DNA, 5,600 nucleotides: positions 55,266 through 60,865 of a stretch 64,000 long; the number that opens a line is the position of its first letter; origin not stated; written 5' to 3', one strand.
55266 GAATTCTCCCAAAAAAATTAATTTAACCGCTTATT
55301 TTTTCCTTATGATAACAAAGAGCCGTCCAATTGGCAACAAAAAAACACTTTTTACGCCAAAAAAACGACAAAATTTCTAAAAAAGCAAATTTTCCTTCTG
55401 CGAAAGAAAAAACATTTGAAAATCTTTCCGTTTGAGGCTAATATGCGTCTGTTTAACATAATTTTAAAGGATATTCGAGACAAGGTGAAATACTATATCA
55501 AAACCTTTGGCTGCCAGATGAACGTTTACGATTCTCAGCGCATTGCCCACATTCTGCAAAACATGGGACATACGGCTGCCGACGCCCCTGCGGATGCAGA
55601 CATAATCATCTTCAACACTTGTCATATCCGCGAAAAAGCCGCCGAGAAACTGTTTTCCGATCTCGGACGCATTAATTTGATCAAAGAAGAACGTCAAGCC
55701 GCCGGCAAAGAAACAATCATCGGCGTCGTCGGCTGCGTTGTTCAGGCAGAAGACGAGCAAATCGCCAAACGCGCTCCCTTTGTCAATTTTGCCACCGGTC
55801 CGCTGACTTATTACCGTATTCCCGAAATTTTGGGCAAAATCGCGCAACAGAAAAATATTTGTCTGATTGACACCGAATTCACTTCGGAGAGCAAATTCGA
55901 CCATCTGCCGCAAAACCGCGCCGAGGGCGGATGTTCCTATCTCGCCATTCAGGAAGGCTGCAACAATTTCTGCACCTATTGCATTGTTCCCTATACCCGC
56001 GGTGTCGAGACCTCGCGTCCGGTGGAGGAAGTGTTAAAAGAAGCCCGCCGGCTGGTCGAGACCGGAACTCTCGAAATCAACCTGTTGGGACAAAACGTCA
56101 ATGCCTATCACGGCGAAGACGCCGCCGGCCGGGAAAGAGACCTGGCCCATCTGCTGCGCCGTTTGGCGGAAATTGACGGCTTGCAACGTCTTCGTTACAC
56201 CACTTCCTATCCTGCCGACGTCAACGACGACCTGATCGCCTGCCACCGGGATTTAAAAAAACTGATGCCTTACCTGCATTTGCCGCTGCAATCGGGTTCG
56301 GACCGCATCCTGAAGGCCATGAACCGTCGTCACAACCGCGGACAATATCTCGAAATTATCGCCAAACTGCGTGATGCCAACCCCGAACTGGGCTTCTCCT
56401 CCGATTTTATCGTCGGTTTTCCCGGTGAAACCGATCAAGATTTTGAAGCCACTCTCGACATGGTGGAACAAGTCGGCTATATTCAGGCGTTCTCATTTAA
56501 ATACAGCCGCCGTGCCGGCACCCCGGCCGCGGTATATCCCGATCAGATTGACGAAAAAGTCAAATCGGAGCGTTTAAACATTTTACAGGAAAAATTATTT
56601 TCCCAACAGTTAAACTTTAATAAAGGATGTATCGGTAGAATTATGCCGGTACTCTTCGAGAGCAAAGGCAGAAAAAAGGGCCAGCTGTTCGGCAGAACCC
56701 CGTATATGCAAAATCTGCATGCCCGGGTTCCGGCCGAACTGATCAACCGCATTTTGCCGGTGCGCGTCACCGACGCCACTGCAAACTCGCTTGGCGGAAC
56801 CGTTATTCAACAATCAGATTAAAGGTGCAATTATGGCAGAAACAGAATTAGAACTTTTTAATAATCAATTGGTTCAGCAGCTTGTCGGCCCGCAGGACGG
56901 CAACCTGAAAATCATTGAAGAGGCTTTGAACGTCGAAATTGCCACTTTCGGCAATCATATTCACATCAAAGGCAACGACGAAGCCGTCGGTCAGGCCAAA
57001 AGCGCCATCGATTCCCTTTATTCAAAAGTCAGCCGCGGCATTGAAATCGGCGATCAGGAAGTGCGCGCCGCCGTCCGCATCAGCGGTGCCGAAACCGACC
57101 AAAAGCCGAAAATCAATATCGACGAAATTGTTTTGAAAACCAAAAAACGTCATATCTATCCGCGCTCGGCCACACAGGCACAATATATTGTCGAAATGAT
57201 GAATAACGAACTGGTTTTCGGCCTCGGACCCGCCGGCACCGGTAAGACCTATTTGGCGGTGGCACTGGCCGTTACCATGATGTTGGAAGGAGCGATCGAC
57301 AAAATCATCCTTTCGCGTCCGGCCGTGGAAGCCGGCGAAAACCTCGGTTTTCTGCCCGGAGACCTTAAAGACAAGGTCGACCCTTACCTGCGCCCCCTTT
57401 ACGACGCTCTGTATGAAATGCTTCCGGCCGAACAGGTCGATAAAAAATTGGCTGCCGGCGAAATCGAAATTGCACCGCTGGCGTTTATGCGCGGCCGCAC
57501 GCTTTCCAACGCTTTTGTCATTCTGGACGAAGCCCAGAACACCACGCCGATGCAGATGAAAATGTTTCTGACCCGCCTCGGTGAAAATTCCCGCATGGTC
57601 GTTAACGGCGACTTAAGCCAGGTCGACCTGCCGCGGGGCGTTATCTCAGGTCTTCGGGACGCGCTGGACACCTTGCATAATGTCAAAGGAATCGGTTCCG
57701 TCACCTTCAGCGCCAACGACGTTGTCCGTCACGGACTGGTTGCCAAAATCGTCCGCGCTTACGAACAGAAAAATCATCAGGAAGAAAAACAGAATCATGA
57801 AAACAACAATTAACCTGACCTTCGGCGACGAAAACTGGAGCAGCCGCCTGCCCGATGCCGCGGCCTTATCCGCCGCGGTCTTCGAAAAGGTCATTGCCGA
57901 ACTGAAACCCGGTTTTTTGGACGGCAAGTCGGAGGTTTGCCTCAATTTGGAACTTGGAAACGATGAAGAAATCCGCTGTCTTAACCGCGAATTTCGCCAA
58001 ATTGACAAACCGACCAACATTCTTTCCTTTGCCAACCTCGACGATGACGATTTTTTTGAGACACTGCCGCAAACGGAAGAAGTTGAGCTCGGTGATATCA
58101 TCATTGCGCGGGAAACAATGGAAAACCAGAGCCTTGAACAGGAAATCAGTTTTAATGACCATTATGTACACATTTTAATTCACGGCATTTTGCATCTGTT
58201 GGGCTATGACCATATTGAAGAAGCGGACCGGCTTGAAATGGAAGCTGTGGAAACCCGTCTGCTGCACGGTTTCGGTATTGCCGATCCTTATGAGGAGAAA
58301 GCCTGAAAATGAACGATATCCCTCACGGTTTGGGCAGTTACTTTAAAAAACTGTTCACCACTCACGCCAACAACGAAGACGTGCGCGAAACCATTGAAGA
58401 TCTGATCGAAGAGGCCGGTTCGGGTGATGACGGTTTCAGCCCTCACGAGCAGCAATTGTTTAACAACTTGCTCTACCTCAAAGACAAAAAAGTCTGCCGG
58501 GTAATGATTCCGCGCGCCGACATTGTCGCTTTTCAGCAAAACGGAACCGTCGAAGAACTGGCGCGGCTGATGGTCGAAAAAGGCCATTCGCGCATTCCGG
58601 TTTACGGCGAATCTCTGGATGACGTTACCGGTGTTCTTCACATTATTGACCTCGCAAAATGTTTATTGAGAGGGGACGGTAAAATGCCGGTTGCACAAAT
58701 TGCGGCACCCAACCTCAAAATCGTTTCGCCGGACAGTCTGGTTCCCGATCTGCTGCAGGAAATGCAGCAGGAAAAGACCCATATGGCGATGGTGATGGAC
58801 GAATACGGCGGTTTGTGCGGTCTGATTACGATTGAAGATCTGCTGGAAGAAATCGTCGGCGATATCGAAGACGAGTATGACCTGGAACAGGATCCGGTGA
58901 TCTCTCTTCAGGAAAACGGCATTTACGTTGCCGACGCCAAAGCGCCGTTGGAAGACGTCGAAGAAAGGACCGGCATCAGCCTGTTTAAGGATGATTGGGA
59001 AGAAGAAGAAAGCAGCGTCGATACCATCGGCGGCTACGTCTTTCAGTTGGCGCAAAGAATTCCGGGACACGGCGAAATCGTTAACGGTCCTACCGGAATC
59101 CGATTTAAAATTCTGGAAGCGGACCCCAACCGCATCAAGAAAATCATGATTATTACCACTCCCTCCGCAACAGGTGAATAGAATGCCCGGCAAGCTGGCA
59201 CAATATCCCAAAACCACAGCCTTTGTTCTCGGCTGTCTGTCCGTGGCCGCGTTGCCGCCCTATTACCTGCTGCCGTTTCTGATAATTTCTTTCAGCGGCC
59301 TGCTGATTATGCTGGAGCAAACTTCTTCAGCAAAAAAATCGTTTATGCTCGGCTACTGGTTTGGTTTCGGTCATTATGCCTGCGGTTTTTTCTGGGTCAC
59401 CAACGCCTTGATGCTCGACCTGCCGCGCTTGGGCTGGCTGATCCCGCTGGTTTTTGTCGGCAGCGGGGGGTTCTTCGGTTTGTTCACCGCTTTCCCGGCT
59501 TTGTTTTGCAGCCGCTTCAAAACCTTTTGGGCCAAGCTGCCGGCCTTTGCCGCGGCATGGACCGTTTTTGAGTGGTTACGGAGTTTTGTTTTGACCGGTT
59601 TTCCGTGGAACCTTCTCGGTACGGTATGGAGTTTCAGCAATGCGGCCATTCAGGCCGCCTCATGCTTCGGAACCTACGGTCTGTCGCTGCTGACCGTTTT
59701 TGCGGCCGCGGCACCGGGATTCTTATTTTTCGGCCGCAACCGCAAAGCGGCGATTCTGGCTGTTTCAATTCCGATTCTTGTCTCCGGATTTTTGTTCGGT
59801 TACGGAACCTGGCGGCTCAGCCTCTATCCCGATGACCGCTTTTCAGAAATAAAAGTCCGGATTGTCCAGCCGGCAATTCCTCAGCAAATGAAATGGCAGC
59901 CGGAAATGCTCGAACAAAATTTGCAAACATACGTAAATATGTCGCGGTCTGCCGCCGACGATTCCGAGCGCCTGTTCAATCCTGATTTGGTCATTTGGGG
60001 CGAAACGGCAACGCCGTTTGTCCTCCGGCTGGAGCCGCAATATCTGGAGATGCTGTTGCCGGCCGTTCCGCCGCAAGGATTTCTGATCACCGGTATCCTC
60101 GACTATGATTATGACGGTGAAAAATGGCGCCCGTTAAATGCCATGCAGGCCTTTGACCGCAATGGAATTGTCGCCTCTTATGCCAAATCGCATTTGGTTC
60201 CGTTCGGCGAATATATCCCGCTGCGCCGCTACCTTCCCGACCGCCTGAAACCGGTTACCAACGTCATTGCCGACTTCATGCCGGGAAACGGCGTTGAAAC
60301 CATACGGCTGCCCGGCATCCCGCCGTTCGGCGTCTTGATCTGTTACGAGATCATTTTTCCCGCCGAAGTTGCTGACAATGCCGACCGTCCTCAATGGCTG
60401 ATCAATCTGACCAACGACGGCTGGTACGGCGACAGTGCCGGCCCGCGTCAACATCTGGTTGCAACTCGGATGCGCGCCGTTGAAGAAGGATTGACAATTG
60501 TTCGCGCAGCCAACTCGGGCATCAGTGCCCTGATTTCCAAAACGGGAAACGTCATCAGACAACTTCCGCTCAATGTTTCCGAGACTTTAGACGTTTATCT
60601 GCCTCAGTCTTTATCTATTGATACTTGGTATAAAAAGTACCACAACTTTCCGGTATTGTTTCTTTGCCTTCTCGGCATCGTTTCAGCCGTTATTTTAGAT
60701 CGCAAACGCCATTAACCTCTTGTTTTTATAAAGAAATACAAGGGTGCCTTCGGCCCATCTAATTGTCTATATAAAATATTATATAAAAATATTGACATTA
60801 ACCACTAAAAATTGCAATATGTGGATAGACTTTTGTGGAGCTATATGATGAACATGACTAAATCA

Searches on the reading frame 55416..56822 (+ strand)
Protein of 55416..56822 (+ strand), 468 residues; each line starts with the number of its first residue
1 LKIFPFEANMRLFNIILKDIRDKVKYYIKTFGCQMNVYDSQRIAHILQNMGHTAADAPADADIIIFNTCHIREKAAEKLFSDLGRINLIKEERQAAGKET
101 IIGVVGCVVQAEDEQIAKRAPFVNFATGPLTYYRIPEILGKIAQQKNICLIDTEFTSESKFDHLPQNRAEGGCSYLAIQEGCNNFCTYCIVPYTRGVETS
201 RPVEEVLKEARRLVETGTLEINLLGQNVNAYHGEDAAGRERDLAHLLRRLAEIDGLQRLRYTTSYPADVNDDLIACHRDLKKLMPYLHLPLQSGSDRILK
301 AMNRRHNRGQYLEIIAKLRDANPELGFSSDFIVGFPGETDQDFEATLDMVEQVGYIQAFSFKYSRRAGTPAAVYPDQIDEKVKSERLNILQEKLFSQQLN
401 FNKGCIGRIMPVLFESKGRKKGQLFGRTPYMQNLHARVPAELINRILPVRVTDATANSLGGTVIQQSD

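Call 88: search_protein_families(library=pfam, proteins=[window:55416-56822:+], max_evalue=0.00001)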
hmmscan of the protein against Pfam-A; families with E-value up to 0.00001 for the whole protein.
window:55416-56822:+ (468 aa): 3 families
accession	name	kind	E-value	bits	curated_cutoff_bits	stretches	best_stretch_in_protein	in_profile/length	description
PF04055.27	Radical_SAM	-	9.7e-31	107.6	29.5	1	178-349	3-165/166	Radical SAM superfamily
PF00919.26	UPF0004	-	4.2e-28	97.7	27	1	25-127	1-97/98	Uncharacterized protein family UPF0004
PF01938.26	TRAM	-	8.4e-07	29.2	21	1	405-464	3-61/61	TRAM domain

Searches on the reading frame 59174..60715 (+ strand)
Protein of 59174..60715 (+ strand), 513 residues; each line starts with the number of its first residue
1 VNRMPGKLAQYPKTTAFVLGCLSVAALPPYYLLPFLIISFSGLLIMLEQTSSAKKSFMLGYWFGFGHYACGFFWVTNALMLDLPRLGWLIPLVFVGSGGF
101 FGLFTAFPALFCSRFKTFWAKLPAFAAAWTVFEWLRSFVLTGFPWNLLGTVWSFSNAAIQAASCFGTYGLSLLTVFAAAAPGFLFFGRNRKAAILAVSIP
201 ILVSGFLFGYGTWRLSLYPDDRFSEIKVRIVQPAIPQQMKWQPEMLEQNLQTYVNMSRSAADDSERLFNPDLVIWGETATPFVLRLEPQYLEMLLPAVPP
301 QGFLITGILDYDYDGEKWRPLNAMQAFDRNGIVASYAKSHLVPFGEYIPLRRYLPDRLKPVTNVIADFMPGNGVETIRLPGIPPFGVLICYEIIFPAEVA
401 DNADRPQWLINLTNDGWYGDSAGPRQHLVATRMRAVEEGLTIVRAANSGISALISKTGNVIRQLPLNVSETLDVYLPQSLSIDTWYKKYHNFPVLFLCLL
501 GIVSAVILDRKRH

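Call 88: search_protein_families(library=pfam, proteins=[window:59174-60715:+], max_evalue=0.00001)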
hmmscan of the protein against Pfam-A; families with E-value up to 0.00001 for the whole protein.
window:59174-60715:+ (513 aa): 2 families
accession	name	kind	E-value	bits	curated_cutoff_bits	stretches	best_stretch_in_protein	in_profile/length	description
PF20154.4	LNT_N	-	6.8e-28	98.3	27.1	1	20-179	2-158/159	Apolipoprotein N-acyltransferase N-terminal domain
PF00795.27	CN_hydrolase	-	4.7e-23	82.3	23.2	1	228-477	2-247/256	Carbon-nitrogen hydrolase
